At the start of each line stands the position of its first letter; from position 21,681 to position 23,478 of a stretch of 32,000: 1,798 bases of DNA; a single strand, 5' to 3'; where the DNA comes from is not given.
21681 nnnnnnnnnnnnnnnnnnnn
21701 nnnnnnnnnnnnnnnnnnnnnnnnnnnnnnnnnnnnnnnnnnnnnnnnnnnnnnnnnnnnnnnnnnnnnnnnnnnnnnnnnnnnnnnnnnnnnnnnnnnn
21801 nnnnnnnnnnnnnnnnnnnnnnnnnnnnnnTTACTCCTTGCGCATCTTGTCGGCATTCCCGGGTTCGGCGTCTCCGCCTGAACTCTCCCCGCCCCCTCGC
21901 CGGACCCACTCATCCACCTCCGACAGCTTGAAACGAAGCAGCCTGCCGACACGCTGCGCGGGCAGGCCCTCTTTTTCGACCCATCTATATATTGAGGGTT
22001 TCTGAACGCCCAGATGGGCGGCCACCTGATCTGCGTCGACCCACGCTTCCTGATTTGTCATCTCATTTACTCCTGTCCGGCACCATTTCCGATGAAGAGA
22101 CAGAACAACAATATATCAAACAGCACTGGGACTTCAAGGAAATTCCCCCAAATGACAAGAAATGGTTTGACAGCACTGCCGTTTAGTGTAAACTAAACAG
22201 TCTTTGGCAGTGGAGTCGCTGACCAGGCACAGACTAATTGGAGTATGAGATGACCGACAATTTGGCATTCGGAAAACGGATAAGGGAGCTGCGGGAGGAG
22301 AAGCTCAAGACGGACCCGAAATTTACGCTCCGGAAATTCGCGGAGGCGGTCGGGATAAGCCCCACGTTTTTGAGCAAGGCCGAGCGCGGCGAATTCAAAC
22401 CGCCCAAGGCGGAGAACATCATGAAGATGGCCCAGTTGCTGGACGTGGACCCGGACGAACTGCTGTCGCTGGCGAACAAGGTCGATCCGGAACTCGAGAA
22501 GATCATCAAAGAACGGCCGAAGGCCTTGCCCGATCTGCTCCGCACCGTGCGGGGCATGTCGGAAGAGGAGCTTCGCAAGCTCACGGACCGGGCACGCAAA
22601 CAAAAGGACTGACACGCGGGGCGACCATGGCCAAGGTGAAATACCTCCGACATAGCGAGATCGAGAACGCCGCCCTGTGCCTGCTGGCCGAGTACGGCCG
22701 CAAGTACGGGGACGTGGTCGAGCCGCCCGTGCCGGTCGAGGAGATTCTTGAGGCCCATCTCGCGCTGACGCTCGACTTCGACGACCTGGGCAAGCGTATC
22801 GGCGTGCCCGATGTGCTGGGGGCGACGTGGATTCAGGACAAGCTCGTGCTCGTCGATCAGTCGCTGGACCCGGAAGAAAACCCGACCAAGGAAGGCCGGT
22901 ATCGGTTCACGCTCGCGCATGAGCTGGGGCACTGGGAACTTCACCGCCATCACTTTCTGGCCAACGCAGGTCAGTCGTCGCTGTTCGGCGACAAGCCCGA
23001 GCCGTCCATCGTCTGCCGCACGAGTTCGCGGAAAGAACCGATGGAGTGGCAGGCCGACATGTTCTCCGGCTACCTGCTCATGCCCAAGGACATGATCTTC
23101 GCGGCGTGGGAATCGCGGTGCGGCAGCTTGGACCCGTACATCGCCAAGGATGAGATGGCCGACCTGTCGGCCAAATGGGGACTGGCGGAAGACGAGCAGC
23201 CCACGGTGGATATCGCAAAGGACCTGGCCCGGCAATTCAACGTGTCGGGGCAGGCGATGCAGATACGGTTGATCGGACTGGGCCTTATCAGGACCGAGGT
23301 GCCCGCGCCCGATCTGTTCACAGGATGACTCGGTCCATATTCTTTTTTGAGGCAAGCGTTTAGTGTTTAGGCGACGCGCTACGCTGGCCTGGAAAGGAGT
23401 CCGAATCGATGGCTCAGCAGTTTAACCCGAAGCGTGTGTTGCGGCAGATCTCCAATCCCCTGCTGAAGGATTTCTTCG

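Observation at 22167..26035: An XRE / ImmA(IrrE)-led cassette carries three consecutive proteins of unknown function, divergent from the RM/SIR2 block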

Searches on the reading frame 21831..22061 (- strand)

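Call 29: search_protein_families(library=pfam, proteins=[window:21831-22061:-], max_evalue=0.001)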
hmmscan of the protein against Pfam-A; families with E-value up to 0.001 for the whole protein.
window:21831-22061:- (76 aa): 3 families
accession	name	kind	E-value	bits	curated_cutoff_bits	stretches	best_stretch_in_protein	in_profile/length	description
PF12728.13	HTH_17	-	5.6e-13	49.4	27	1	7-55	1-49/51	Helix-turn-helix domain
PF15943.11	YdaS_toxin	-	7e-05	23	30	1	12-43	13-45/65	Bacterial toxin YdaS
PF13384.12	HTH_23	-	7.9e-05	22.8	24.6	0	11-32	21-45/50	Homeodomain-like domain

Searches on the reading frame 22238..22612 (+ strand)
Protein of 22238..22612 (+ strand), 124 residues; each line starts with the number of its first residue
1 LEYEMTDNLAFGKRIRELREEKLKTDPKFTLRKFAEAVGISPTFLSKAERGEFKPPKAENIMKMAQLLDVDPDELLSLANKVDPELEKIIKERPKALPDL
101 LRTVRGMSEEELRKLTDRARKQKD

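Call 3: search_protein_families(library=pfam, proteins=[window:22238-22612:+], max_evalue=1)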
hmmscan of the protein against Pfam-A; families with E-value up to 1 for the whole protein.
window:22238-22612:+ (124 aa): 5 families
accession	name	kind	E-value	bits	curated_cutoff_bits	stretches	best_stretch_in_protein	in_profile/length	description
PF12844.13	HTH_19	-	3.6e-11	43.3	30.2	1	12-80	1-63/64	Helix-turn-helix domain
PF01381.28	HTH_3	-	1.1e-10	41.8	23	1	16-75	2-55/55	Helix-turn-helix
PF13560.12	HTH_31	-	2.8e-09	37.6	27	1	10-75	1-61/64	Helix-turn-helix domain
PF13443.12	HTH_26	-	2.7e-08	34.4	22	1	28-78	10-60/63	Cro/C1-type HTH DNA-binding domain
PF18545.6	HalOD1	-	0.02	15.5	26.3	1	62-91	11-41/74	Halobacterial output domain 1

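Call 4: search_protein_families(library=padloc, proteins=[window:22238-22612:+], max_evalue=1)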
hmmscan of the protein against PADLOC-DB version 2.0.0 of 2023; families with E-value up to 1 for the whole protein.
window:22238-22612:+ (124 aa): 11 families
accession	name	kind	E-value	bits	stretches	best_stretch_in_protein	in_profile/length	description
PDLC04142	capH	-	1.3e-08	33.9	1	9-118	5-94/103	capH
PDLC03665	Control_protein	-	9.2e-07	27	1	9-78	7-71/77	control protein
PDLC02926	HTH_VI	-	1.2e-06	26.7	1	12-84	3-69/92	-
PDLC03664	Control_protein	-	1.5e-06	26.6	1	6-76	9-73/74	control protein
PDLC04775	PDC-M69A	-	9.8e-06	24.1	1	27-82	19-73/113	-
PDLC03947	RmrA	-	1.3e-05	22.2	1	5-70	6-65/383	-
PDLC03954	RmrA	-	8.8e-05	19.6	1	15-80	7-74/380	-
PDLC03949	RmrA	-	0.0031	14.5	1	28-72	15-58/363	-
PDLC03951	RmrA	-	0.0036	14.3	1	21-77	14-69/400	-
PDLC03946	RmrA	-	0.0057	13.4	1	28-70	15-56/357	-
PDLC03330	MTase_II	-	0.017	11.9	1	21-76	10-64/430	Type II methyltransferase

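Call 5: search_protein_families(library=ncbifam, proteins=[window:22238-22612:+], max_evalue=1)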
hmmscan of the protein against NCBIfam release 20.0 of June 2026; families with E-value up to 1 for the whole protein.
window:22238-22612:+ (124 aa): 13 families
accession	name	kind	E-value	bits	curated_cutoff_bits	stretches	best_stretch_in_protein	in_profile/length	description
NF041951.1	phage_RstR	subfamily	9.6e-08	32.3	80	1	11-87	3-73/108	RstR family transcriptional repressor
NF046032.1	TransRegSlrRBacil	equivalog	1.6e-07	31.5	250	1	29-123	15-106/149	HTH-type transcriptional regulator SlrR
NF007257.0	PRK09706.1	subfamily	0.00021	21.1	101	1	7-78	2-67/135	transcriptional repressor DicA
NF006015.0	PRK08154.1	subfamily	0.00094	18.4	204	1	10-121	30-136/314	anaerobic benzoate catabolism transcriptional regulator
TIGR03830.1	CxxCG_CxxCG_HTH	subfamily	0.0015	18.3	61.8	1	4-77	59-125/127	type II TA system antitoxin MqsA family protein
NF047948.1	male_kill_WMK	equivalog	0.0024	17.4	300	1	11-113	163-251/300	WO male-killing family protein Wmk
TIGR02147.1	Fsuc_second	paralog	0.0037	16.8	50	1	13-72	12-71/272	TIGR02147 family protein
TIGR00270.2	TIGR00270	equivalog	0.0048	16.7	110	1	11-71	76-130/159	multiprotein bridging factor aMBF1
NF041677.1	trans_regClgR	equivalog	0.0055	16.8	170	1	26-80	19-72/113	transcriptional regulator ClgR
NF033562.2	BH0509_fam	subfamily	0.021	14.7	30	1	100-117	12-29/43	BH0509 family protein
NF049845.1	Xre_ParS_antitoxin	subfamily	0.042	14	90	1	22-69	9-58/112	type II RES/Xre toxin-antitoxin system antitoxin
NF003162.0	PRK04140.1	equivalog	0.045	12.8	263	1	12-83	128-193/317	transcriptional regulator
NF038310.1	lysogeny_AimR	equivalog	0.14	11.2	70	1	26-74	7-54/365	AimR family lysis-lysogeny pheromone receptor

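Call 8: search_protein_families(library=phrogs, proteins=[window:22238-22612:+], max_evalue=0.1)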
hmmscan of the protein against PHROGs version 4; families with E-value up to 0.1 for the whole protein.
window:22238-22612:+ (124 aa): 20 families
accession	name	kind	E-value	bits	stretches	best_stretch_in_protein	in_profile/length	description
phrog_8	-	transcription regulation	1.8e-15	58.2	1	4-115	70-179/346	transcriptional regulator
phrog_2967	-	transcription regulation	8.8e-12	46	1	4-82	4-76/225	transcriptional regulator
phrog_3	-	transcription regulation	3.4e-11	44.6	1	4-97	82-169/430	transcriptional repressor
phrog_4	-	transcription regulation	4.3e-10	40.1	1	7-81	133-197/400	transcriptional repressor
phrog_5823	-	transcription regulation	5.7e-10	39.9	1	7-108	3-98/404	transcriptional regulator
phrog_2328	-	transcription regulation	3.5e-06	27.8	1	10-80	15-79/128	transcriptional repressor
phrog_2439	-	transcription regulation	9.8e-06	25.7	1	12-84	9-75/367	transcriptional regulator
phrog_7241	-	transcription regulation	7.2e-05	23.8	1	29-76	75-121/122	transcriptional regulator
phrog_32768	-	unknown function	0.00056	19.7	1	5-79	1-73/446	-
phrog_7401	-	unknown function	0.0012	20.2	1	23-77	24-78/93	-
phrog_3949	-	transcription regulation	0.0016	19.5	1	21-88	27-85/161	transcriptional repressor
phrog_638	-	transcription regulation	0.0023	18.8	1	32-76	21-64/145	transcriptional regulator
phrog_4441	-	DNA, RNA and nucleotide metabolism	0.0063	17.8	1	33-92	23-84/98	HTH DNA binding protein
phrog_18104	-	transcription regulation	0.0066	17.3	1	30-69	15-53/57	transcriptional regulator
phrog_2104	-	unknown function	0.017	16.3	1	14-78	43-100/103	-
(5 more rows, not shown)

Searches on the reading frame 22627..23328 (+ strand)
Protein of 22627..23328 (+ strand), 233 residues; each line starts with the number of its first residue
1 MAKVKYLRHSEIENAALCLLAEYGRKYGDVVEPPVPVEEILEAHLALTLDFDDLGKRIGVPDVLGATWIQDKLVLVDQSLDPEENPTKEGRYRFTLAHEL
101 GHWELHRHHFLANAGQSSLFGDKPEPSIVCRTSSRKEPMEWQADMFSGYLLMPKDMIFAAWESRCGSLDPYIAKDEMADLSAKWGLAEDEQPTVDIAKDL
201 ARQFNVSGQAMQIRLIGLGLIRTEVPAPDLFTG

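Call 3: search_protein_families(library=pfam, proteins=[window:22627-23328:+], max_evalue=1)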
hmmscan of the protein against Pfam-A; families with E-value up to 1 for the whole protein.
window:22627-23328:+ (233 aa): 2 families
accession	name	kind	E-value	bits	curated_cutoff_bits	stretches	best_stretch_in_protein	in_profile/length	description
PF06114.19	Peptidase_M78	-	7.4e-12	45.6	22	1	88-211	38-118/123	IrrE N-terminal-like domain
PF18818.7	MPTase-PolyVal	-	0.12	12.9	27.5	1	87-110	39-62/126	Zincin-like metallopeptidase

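Call 4: search_protein_families(library=padloc, proteins=[window:22627-23328:+], max_evalue=1)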
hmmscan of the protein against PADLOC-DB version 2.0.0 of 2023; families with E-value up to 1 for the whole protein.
window:22627-23328:+ (233 aa): 13 families
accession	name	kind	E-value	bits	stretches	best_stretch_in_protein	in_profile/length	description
PDLC04141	capP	-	7.7e-22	76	2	79-159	59-120/242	capP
PDLC03954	RmrA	-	1.4e-08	32.1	1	91-157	207-257/380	-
PDLC03945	RmrA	-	2.2e-06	25.1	2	91-111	207-227/394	-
PDLC03953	RmrA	-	6e-06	23.7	1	88-109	204-225/373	-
PDLC03949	RmrA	-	1.3e-05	22.3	1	91-160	188-234/363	-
PDLC03948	RmrA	-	1.8e-05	21.8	1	89-157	204-256/397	-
PDLC03951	RmrA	-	2.2e-05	21.6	2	90-108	203-221/400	-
PDLC03955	RmrA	-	3.4e-05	21.2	1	11-107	141-229/371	-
PDLC03952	RmrA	-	3.4e-05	20.9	1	90-157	218-269/395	-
PDLC03944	RmrA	-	3.5e-05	21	1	90-168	197-259/384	-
PDLC03947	RmrA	-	8.1e-05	19.6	1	88-109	204-225/383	-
PDLC03946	RmrA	-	0.003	14.3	1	91-160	189-236/357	-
PDLC03943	RmrA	-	0.033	11.3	1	90-107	190-207/370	-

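Call 5: search_protein_families(library=ncbifam, proteins=[window:22627-23328:+], max_evalue=1)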
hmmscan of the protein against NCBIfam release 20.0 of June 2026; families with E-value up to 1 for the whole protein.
window:22627-23328:+ (233 aa): 1 family
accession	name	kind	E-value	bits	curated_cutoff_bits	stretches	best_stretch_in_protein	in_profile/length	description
NF052239.1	antitox_spr1629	equivalog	4.5e-05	22.7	335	1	91-162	207-261/377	spr1629 family repressor/antitoxin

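Call 8: search_protein_families(library=phrogs, proteins=[window:22627-23328:+], max_evalue=0.1)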
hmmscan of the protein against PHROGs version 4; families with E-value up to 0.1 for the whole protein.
window:22627-23328:+ (233 aa): 6 families
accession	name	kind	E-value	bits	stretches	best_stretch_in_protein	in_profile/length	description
phrog_2439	-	transcription regulation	8e-14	52.3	1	89-221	194-283/367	transcriptional regulator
phrog_1914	-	unknown function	1.1e-11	45.9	1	87-174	89-153/222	-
phrog_87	-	other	3.6e-11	44.3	1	5-160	15-136/227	metallo-protease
phrog_4031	-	unknown function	6.6e-11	42.4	1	69-220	213-353/626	-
phrog_19315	-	unknown function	1.6e-07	31.7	1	87-158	90-151/348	-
phrog_1516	-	unknown function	0.0085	16.7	1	88-157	83-145/227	-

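Call 98: search_solved_structures(query=window:22627-23328:+, max_evalue=0.01)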
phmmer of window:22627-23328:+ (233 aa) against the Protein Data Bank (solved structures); distinct sequences matched with E-value up to 0.01: 1.
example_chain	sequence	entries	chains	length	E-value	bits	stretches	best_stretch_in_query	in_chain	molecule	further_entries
7t5t_A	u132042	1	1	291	2.4e-05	27.6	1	86-155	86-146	CapP toxin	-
